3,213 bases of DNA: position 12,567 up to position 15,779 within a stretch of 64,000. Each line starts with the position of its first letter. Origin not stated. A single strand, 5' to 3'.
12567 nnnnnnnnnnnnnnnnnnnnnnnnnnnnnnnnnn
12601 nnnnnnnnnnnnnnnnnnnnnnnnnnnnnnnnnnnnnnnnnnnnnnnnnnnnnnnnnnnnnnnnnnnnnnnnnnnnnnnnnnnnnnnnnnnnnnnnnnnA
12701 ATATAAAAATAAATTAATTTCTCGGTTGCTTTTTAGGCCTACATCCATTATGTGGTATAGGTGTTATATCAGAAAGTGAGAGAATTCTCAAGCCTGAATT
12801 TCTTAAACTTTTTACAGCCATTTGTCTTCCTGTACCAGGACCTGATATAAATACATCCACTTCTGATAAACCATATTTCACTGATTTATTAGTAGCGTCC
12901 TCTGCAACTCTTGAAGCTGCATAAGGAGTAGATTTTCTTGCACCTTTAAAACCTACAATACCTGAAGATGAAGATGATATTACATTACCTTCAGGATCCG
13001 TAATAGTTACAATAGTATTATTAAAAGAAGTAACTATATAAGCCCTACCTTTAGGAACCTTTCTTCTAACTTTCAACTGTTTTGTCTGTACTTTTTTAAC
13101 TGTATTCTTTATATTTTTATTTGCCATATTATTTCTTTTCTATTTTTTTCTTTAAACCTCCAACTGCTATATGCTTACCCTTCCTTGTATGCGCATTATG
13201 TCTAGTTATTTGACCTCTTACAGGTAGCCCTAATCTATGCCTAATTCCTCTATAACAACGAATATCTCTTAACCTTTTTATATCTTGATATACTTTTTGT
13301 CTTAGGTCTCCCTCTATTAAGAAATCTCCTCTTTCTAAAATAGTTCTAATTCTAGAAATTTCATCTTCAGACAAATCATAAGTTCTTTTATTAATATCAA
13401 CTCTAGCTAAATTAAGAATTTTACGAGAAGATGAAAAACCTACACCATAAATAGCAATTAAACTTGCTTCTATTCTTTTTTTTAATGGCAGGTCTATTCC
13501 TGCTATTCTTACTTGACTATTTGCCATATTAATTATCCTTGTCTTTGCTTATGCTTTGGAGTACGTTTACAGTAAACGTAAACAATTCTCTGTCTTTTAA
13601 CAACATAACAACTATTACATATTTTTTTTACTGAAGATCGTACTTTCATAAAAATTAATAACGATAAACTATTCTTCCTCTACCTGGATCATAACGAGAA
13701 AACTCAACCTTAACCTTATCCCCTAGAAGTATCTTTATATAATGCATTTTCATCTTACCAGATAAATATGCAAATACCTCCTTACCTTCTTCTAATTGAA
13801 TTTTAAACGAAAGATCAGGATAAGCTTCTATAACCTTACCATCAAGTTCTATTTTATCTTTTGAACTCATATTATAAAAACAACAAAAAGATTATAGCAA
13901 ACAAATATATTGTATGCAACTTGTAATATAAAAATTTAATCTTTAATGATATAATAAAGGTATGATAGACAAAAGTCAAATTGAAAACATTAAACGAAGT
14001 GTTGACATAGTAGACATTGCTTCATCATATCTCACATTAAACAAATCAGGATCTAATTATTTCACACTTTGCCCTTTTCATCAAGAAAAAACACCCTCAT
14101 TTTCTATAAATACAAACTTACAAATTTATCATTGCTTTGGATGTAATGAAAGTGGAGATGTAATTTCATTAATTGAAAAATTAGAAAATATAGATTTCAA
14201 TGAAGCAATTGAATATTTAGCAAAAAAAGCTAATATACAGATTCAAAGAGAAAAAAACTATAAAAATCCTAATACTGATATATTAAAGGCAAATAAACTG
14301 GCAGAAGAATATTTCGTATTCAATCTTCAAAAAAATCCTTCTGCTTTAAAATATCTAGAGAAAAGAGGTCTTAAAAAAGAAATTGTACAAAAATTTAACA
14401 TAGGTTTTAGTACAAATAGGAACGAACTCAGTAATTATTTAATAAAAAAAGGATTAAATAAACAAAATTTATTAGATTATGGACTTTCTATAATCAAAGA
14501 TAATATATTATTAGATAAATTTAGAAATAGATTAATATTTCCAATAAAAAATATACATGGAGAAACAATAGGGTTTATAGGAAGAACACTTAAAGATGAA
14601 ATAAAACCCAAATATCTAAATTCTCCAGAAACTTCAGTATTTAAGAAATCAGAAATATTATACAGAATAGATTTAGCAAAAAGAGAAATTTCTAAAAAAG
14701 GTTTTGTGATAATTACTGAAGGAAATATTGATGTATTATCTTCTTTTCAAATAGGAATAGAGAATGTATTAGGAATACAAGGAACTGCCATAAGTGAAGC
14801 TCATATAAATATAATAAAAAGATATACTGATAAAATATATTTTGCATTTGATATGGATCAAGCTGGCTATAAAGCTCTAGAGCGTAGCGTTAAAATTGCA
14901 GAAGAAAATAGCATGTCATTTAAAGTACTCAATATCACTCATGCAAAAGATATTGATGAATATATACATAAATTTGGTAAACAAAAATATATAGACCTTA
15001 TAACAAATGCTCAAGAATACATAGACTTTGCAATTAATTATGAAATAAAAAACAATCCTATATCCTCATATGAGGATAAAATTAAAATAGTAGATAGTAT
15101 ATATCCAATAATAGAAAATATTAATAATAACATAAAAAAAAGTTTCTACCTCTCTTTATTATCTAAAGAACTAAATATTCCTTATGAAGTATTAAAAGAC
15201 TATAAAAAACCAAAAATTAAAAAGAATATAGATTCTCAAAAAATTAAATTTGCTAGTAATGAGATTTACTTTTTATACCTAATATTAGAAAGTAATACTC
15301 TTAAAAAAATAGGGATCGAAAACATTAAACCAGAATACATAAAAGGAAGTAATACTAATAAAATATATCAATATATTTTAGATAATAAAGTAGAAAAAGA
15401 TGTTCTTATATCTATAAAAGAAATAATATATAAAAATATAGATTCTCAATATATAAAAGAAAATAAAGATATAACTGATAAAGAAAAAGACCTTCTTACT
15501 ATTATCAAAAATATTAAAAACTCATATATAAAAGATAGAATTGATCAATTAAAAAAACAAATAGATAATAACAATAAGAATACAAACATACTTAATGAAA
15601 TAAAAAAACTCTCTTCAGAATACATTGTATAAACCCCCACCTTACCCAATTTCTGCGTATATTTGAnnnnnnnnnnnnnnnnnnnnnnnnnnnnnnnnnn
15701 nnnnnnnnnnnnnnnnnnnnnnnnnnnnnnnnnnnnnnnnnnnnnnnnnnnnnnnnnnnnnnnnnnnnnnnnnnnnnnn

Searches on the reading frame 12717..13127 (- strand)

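Call 28: search_protein_families(library=pfam, proteins=[window:12717-13127:-], max_evalue=0.0001)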
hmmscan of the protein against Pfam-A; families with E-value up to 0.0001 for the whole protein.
window:12717-13127:- (137 aa): 1 family
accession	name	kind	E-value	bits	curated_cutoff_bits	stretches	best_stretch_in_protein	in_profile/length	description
PF00411.24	Ribosomal_S11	-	4e-40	137.1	25.1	1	27-136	1-110/110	Ribosomal protein S11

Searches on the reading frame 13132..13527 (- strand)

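Call 28: search_protein_families(library=pfam, proteins=[window:13132-13527:-], max_evalue=0.0001)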
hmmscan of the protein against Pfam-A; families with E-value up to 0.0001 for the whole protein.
window:13132-13527:- (132 aa): 1 family
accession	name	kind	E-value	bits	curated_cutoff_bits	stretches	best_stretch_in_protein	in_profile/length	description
PF00416.27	Ribosomal_S13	-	3.1e-29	102.4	31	1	7-114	1-128/128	Ribosomal protein S13/S18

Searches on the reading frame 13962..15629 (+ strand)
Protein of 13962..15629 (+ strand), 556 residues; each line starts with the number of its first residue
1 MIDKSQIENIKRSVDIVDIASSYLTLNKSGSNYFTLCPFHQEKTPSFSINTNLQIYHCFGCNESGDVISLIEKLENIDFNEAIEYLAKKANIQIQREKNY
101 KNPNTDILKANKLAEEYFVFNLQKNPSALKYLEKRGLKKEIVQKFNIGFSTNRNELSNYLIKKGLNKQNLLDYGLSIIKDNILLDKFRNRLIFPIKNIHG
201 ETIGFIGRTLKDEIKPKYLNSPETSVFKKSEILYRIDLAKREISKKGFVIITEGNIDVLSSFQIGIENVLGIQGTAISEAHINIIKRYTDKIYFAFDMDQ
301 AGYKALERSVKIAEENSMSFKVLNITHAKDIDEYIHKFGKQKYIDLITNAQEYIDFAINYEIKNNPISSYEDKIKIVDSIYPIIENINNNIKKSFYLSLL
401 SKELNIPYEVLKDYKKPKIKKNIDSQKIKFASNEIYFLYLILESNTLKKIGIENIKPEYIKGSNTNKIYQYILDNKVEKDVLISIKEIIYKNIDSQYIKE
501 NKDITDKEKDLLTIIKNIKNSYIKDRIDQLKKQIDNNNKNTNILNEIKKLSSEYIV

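Call 28: search_protein_families(library=pfam, proteins=[window:13962-15629:+], max_evalue=0.0001)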
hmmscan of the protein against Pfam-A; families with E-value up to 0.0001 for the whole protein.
window:13962-15629:+ (556 aa): 6 families
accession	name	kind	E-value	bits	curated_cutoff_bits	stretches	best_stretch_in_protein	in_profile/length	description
PF08275.17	DNAG_N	-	5.5e-36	123.9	26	1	118-240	2-128/128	DNA primase catalytic core, N-terminal domain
PF01807.25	Zn_ribbon_DnaG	-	6.9e-36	122.4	24.9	1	3-98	2-97/98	CHC2 zinc finger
PF13155.12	Toprim_2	-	1e-20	74.3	22.1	1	250-335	1-88/88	Toprim-like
PF13662.12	Toprim_4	-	6.5e-12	45.9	25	1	249-319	3-80/85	Toprim domain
PF01751.28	Toprim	-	1.3e-08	35.3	23.1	1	249-310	2-77/96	Toprim domain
PF10410.14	DnaB_bind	-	7.5e-08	33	20.6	1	354-407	1-54/56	DnaB-helicase binding domain of primase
